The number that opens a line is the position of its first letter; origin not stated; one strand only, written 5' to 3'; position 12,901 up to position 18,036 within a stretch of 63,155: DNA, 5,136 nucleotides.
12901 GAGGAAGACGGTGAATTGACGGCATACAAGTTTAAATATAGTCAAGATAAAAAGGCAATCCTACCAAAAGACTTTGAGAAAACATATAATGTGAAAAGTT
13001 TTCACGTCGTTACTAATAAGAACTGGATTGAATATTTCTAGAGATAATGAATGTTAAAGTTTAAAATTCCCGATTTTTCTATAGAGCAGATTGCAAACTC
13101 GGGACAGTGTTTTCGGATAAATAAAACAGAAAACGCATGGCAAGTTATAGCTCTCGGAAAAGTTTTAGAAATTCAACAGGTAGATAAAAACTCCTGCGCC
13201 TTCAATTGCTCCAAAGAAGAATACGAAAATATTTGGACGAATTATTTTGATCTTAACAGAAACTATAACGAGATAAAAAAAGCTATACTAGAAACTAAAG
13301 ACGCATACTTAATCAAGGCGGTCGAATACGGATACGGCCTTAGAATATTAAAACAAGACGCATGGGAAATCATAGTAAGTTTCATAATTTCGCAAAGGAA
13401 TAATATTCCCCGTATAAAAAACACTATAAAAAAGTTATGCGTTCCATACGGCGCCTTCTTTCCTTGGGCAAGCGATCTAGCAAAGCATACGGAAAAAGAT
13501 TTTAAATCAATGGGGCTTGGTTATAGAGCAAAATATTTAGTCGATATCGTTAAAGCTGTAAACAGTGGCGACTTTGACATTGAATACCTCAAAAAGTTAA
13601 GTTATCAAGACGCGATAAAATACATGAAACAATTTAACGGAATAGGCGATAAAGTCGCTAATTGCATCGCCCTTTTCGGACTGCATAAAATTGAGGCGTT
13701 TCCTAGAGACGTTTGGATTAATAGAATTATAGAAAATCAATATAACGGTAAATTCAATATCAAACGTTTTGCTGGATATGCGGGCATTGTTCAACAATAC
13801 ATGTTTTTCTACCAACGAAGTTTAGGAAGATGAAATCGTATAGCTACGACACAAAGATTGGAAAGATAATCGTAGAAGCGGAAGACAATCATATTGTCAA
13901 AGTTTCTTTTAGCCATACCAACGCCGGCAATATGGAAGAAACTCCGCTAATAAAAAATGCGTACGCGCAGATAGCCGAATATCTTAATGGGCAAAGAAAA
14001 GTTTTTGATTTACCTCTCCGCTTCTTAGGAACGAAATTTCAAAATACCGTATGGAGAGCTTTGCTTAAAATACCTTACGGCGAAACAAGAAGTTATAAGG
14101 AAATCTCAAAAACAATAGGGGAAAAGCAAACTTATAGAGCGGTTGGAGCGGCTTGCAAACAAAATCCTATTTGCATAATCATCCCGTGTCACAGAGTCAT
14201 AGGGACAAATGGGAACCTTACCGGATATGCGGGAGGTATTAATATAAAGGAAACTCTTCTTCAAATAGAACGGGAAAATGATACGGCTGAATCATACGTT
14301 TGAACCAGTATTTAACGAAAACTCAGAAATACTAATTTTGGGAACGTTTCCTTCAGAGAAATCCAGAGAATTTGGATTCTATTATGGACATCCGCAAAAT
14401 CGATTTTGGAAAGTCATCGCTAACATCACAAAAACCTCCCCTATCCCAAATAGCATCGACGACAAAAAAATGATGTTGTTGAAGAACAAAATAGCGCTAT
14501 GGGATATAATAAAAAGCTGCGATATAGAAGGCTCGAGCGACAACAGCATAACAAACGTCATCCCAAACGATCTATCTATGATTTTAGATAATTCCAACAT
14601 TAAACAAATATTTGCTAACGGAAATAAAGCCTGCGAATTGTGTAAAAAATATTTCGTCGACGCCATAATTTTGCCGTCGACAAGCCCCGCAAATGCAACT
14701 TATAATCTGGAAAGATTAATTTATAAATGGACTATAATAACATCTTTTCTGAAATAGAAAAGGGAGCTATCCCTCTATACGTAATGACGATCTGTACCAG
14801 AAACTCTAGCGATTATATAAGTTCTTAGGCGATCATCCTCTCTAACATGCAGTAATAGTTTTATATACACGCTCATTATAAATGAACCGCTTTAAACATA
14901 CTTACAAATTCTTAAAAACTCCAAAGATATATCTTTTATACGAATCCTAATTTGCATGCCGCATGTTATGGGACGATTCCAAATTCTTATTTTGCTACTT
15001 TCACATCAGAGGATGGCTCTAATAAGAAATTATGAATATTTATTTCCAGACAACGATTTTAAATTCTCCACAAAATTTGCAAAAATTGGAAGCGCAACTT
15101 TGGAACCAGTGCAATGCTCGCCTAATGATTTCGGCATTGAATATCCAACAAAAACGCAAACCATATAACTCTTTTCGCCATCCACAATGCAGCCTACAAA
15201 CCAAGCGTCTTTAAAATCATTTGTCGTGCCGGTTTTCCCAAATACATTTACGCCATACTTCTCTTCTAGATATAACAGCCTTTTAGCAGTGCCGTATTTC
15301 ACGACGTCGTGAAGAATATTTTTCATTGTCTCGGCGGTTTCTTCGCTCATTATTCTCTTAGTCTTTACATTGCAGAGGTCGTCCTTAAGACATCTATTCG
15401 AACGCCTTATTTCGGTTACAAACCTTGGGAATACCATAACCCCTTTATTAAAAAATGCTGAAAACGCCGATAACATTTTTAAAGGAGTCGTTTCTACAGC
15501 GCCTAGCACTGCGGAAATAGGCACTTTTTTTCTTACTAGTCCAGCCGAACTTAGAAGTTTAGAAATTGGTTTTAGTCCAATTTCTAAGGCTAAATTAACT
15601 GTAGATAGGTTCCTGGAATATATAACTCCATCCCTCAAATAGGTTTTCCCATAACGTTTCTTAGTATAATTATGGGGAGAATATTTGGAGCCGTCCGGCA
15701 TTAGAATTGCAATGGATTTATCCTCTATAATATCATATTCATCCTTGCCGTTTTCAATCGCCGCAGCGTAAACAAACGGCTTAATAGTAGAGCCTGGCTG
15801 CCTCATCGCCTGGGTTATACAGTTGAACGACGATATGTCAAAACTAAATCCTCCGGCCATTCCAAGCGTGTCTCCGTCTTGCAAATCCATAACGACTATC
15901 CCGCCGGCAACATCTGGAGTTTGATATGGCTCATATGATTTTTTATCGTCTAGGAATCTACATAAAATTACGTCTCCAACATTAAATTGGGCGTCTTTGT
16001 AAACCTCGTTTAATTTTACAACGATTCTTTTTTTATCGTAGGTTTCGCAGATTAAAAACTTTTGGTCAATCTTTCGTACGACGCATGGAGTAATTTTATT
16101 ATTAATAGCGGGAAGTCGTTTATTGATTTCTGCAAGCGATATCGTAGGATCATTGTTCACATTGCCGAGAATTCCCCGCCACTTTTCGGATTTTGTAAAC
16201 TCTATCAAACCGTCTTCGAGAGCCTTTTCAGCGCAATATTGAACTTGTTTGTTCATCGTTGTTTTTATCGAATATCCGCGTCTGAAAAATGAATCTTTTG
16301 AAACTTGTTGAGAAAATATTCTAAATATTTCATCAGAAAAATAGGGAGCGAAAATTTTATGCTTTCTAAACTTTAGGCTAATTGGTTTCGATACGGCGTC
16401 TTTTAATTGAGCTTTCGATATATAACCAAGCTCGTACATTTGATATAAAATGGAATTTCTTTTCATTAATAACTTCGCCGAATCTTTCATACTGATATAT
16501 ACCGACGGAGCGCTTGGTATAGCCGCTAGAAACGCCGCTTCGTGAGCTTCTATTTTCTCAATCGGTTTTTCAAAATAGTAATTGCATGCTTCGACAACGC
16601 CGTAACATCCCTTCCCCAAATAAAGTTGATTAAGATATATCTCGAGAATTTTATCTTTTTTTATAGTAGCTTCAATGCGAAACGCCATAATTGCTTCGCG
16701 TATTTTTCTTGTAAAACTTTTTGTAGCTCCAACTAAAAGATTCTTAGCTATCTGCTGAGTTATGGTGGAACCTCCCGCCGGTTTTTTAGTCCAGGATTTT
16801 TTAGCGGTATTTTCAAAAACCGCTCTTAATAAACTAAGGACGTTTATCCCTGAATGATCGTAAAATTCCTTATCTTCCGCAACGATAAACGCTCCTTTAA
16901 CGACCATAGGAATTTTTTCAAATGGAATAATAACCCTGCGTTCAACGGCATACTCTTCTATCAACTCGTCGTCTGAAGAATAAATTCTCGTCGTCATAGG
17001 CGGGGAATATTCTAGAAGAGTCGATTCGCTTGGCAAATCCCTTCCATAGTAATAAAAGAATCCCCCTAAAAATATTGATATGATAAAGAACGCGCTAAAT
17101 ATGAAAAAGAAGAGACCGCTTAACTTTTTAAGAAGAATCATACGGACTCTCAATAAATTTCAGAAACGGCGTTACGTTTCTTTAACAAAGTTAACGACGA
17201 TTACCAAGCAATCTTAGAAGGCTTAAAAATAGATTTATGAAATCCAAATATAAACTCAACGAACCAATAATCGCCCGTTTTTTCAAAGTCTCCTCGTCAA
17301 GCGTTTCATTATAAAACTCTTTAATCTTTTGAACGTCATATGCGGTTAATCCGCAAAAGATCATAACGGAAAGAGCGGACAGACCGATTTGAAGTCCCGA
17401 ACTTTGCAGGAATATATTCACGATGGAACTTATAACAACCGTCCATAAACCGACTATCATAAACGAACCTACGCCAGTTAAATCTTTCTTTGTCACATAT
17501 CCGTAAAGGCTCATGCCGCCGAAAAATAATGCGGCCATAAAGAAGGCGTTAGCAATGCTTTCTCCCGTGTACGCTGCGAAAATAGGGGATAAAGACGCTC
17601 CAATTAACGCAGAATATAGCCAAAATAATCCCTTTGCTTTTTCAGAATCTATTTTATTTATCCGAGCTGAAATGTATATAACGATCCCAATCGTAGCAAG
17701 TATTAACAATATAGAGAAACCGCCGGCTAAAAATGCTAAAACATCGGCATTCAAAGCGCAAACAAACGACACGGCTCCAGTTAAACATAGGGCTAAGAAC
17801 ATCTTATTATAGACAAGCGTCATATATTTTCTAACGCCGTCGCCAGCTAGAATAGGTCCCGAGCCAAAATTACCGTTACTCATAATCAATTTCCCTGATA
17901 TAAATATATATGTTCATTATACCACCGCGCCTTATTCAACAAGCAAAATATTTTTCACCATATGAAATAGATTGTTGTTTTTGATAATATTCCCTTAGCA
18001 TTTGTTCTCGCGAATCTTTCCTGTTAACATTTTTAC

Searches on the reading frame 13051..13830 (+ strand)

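Call 87: search_protein_families(library=pfam, proteins=[window:13051-13830:+], max_evalue=0.001)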
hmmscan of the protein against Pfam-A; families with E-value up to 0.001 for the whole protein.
window:13051-13830:+ (260 aa): 2 families
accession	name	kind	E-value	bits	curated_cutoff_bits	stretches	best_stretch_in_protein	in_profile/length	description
PF07934.18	OGG_N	-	2.6e-22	79.6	23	1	2-108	2-115/115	8-oxoguanine DNA glycosylase, N-terminal domain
PF00730.31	HhH-GPD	-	4.5e-09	37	26.2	1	109-231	1-87/108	HhH-GPD superfamily base excision DNA repair protein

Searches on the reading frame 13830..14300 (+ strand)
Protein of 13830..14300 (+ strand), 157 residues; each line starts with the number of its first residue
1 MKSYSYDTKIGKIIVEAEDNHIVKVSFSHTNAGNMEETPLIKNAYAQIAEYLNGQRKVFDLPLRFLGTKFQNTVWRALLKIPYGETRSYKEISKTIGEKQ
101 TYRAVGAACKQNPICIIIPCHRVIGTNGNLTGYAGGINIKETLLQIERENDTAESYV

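Call 87: search_protein_families(library=pfam, proteins=[window:13830-14300:+], max_evalue=0.001)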
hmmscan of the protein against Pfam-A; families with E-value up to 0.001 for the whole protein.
window:13830-14300:+ (157 aa): 2 families
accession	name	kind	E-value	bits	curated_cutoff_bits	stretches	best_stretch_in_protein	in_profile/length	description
PF01035.26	DNA_binding_1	-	1.5e-33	114.9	27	1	69-148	1-80/81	6-O-methylguanine DNA methyltransferase, DNA binding domain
PF02870.21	Methyltransf_1N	-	9.2e-09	36.2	21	1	5-64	5-70/71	6-O-methylguanine DNA methyltransferase, ribonuclease-like domain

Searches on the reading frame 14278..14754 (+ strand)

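Call 87: search_protein_families(library=pfam, proteins=[window:14278-14754:+], max_evalue=0.001)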
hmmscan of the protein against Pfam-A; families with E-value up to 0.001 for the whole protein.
window:14278-14754:+ (159 aa): 1 family
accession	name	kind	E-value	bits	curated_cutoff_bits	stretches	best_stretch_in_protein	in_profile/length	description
PF03167.25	UDG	-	1.3e-11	45.1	24.3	1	11-144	3-125/141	Uracil DNA glycosylase superfamily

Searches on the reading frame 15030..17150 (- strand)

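Call 87: search_protein_families(library=pfam, proteins=[window:15030-17150:-], max_evalue=0.001)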
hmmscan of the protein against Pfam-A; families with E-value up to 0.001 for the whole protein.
window:15030-17150:- (706 aa): 2 families
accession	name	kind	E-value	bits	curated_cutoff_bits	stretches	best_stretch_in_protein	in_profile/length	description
PF00912.28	Transgly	-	4.4e-54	183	27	1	62-238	3-177/178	Transglycosylase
PF00905.27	Transpeptidase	-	7.9e-35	120.9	22.1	1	416-693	1-297/299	Penicillin binding protein transpeptidase domain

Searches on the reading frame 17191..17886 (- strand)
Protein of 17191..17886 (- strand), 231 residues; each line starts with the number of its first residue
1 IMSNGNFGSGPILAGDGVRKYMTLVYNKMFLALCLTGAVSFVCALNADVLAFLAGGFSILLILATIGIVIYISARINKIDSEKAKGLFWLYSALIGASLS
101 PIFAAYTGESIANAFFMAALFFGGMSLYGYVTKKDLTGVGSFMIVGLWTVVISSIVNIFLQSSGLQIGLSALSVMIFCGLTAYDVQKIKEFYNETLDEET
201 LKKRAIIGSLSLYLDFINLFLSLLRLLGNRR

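Call 87: search_protein_families(library=pfam, proteins=[window:17191-17886:-], max_evalue=0.001)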
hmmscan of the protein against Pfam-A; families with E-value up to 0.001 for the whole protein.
window:17191-17886:- (231 aa): 1 family
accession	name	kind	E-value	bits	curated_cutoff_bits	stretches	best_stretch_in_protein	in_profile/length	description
PF01027.25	Bax1-I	-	6.2e-57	193.2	34.1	1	19-227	1-207/207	Inhibitor of apoptosis-promoting Bax1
